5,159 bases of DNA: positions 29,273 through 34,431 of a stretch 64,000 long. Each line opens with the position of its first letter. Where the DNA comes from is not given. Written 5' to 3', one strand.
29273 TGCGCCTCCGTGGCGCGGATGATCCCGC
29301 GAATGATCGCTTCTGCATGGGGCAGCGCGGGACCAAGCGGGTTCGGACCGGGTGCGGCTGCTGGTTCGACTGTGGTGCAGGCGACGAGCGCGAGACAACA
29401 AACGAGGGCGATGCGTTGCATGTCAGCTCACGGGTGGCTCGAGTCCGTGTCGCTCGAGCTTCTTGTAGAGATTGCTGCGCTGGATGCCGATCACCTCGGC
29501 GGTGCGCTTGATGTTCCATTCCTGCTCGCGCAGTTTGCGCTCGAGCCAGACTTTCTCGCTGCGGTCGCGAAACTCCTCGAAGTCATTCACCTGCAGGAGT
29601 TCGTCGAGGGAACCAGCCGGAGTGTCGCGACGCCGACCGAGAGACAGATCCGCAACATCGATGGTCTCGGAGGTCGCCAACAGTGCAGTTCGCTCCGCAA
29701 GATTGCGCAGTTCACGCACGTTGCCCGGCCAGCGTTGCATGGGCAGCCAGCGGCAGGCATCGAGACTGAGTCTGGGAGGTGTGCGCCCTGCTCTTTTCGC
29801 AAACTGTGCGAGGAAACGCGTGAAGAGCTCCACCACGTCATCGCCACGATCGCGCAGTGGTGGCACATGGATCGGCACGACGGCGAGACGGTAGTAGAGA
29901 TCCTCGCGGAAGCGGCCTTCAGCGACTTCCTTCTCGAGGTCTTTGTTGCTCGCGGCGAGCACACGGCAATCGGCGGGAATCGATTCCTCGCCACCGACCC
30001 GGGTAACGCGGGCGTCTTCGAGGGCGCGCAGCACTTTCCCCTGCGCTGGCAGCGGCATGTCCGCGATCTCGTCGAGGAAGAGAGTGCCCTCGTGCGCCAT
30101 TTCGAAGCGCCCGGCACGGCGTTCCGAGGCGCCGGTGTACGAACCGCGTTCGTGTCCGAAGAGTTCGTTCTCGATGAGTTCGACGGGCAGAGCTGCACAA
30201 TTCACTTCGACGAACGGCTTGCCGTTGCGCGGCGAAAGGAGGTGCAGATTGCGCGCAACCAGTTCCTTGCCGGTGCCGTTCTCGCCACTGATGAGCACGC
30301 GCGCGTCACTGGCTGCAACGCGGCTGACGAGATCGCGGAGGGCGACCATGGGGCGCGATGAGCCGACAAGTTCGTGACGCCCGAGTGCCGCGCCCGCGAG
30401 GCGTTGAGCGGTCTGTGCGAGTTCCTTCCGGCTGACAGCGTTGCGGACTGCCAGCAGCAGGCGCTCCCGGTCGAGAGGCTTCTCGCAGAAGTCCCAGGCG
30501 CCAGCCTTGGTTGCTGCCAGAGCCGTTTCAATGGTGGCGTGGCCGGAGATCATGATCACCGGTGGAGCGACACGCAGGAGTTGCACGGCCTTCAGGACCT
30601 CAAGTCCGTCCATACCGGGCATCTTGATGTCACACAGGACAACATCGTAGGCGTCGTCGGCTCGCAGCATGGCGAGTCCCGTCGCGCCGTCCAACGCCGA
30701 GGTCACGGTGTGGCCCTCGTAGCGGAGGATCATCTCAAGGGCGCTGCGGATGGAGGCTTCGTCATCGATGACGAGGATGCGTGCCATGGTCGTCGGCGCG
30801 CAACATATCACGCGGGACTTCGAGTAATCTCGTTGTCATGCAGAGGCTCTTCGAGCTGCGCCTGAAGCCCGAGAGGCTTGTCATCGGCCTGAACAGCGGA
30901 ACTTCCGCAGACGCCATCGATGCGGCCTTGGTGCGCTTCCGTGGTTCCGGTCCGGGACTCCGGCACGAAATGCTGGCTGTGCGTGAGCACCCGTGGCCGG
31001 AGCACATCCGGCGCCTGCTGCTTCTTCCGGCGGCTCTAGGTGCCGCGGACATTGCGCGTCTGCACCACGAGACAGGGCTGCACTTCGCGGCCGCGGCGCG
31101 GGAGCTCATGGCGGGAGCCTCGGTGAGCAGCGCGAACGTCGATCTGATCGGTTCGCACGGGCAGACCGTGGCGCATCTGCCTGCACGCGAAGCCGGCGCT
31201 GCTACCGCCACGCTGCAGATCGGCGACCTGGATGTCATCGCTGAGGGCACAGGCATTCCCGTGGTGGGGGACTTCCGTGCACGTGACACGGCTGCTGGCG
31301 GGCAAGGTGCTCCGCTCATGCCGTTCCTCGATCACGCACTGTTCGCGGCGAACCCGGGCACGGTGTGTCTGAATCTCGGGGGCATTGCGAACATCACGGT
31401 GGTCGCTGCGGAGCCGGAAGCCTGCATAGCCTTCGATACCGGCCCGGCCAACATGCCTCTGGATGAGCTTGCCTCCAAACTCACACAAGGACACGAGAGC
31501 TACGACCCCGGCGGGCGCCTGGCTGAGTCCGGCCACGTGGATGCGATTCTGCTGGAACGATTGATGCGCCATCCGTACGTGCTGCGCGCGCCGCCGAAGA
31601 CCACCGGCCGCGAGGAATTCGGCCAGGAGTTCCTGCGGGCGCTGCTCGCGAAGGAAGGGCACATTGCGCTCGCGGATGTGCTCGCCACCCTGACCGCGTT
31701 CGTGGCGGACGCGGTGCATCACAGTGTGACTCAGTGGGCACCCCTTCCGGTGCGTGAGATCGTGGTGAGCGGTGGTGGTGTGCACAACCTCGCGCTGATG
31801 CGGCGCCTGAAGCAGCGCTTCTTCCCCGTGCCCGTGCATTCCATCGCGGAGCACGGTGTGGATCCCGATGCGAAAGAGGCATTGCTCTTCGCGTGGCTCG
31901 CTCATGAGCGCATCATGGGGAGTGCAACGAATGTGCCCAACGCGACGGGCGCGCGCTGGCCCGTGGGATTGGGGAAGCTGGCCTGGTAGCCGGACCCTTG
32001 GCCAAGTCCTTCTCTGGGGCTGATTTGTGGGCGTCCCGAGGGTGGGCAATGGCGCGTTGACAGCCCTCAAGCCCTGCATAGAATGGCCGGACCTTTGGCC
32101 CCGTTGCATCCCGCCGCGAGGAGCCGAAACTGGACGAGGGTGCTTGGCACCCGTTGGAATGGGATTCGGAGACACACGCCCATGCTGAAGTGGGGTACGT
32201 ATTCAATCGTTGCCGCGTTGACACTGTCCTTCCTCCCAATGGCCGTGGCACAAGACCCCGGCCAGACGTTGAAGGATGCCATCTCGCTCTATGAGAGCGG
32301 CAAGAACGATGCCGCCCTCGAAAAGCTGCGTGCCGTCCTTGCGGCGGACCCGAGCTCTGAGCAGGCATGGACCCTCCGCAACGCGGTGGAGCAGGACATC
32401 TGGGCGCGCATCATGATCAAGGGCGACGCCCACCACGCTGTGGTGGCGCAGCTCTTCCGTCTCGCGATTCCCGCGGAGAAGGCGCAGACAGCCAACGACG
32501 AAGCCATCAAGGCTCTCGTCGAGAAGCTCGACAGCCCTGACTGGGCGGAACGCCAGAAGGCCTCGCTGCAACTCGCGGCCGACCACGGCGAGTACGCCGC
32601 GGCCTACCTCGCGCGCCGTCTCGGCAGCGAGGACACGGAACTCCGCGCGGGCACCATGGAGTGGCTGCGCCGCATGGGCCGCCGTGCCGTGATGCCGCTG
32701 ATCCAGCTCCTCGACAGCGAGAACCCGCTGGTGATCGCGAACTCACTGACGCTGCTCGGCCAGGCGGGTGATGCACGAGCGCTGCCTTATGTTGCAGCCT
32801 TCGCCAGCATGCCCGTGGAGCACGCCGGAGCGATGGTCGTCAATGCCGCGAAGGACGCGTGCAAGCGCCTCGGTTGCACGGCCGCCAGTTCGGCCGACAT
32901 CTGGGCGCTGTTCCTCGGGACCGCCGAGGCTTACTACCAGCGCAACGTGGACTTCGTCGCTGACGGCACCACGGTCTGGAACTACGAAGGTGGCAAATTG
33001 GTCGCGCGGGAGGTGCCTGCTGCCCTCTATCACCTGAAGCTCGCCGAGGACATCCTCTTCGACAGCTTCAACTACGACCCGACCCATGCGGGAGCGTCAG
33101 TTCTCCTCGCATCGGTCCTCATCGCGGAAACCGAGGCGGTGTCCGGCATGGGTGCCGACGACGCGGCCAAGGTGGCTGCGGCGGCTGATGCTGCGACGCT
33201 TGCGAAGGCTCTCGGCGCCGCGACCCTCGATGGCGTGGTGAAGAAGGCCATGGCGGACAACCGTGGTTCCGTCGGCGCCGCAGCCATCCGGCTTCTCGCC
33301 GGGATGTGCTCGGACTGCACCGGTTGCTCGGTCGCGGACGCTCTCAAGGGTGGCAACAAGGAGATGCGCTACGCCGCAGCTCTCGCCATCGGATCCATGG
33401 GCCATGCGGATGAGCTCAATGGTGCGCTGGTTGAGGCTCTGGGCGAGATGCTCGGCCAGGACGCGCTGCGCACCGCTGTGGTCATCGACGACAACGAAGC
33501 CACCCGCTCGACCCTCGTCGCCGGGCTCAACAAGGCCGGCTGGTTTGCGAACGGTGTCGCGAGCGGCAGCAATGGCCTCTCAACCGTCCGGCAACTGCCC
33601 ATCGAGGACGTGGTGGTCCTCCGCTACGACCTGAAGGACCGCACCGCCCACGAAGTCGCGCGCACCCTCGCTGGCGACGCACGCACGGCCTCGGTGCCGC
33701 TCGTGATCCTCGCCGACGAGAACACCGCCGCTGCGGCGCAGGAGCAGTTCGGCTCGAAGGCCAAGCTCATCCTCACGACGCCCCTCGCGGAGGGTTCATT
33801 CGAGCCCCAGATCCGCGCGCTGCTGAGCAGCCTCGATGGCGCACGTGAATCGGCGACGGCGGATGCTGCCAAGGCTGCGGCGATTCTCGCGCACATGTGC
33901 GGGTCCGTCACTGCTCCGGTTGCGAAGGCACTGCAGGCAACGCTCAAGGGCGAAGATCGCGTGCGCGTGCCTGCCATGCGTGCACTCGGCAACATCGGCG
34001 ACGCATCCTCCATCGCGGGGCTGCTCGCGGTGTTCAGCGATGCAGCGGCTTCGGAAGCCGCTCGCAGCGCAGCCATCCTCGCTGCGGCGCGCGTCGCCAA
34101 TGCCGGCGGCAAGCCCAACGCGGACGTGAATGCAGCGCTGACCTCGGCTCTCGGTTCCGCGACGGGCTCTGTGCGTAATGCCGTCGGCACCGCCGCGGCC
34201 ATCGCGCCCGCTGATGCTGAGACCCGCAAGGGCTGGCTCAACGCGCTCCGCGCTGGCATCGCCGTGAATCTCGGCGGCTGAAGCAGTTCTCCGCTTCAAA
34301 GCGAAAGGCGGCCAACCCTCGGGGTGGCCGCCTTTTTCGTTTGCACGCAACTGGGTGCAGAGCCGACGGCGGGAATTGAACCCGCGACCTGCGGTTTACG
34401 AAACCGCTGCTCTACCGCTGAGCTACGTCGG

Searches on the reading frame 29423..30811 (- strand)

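Call 7: search_protein_families(library=pfam, proteins=[window:29423-30811:-], max_evalue=0.001)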
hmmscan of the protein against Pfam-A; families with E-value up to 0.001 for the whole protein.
window:29423-30811:- (462 aa): 8 families
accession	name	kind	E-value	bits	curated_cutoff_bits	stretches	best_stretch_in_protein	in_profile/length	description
PF00158.32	Sigma54_activat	-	8.7e-67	224.4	20.2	1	148-315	1-168/168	Sigma-54 interaction domain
PF00072.30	Response_reg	-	4.2e-28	98.2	30.2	1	12-122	1-110/111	Response regulator receiver domain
PF14532.12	Sigma54_activ_2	-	2.2e-22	80.2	25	1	149-319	1-138/138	Sigma-54 interaction domain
PF25601.1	AAA_lid_14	-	7.3e-19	67.8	27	1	320-392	1-73/87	AAA+ ATPase lid domain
PF02954.25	HTH_8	-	4.2e-08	33.2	22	1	417-454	4-41/42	Bacterial regulatory protein, Fis family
PF01078.27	Mg_chelatase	-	8.3e-08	32.3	20.3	1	165-289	18-157/207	Magnesium chelatase, subunit ChlI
PF07728.20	AAA_5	-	9.5e-06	26.1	22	1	172-291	2-124/139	AAA domain (dynein-related subfamily)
PF13191.12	AAA_16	-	3.5e-05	24.8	32.6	1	147-355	1-143/167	AAA ATPase domain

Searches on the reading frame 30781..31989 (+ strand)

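Call 7: search_protein_families(library=pfam, proteins=[window:30781-31989:+], max_evalue=0.001)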
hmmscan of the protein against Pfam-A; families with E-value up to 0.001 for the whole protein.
window:30781-31989:+ (402 aa): 1 family
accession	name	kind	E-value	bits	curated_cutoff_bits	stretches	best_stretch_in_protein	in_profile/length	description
PF03702.20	AnmK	-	3.3e-97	326.3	24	1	33-399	2-363/367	Anhydro-N-acetylmuramic acid kinase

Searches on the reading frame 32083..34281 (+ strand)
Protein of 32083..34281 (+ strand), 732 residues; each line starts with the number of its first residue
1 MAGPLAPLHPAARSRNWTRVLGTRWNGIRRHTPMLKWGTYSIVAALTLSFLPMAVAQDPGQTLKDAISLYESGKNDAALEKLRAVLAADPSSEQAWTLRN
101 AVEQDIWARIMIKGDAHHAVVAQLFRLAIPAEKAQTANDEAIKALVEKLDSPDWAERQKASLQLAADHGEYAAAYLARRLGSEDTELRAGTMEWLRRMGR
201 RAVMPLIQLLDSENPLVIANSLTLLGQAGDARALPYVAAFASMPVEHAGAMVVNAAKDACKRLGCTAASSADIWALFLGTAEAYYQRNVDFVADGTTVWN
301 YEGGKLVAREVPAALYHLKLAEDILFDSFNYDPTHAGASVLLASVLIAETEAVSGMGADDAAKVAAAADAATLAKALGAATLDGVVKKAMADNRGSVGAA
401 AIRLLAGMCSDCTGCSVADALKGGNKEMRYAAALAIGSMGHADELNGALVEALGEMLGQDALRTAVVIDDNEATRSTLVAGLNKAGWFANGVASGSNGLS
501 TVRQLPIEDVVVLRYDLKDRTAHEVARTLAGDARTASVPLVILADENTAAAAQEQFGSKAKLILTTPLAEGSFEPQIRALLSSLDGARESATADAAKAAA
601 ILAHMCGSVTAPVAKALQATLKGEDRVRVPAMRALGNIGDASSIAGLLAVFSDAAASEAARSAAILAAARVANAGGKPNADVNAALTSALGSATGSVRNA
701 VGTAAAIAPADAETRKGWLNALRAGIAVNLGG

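Call 7: search_protein_families(library=pfam, proteins=[window:32083-34281:+], max_evalue=0.001)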
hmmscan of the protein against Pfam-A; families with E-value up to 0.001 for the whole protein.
window:32083-34281:+ (732 aa): 3 families
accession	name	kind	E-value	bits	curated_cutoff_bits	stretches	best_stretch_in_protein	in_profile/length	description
PF13646.12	HEAT_2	-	1.2e-12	48.3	27.7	1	176-241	4-71/88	HEAT repeats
PF03130.22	HEAT_PBS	-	5.6e-06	26.8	20.9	0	631-653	5-27/27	PBS lyase HEAT-like repeat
PF00072.30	Response_reg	-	0.00079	20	30.2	0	466-570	2-103/111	Response regulator receiver domain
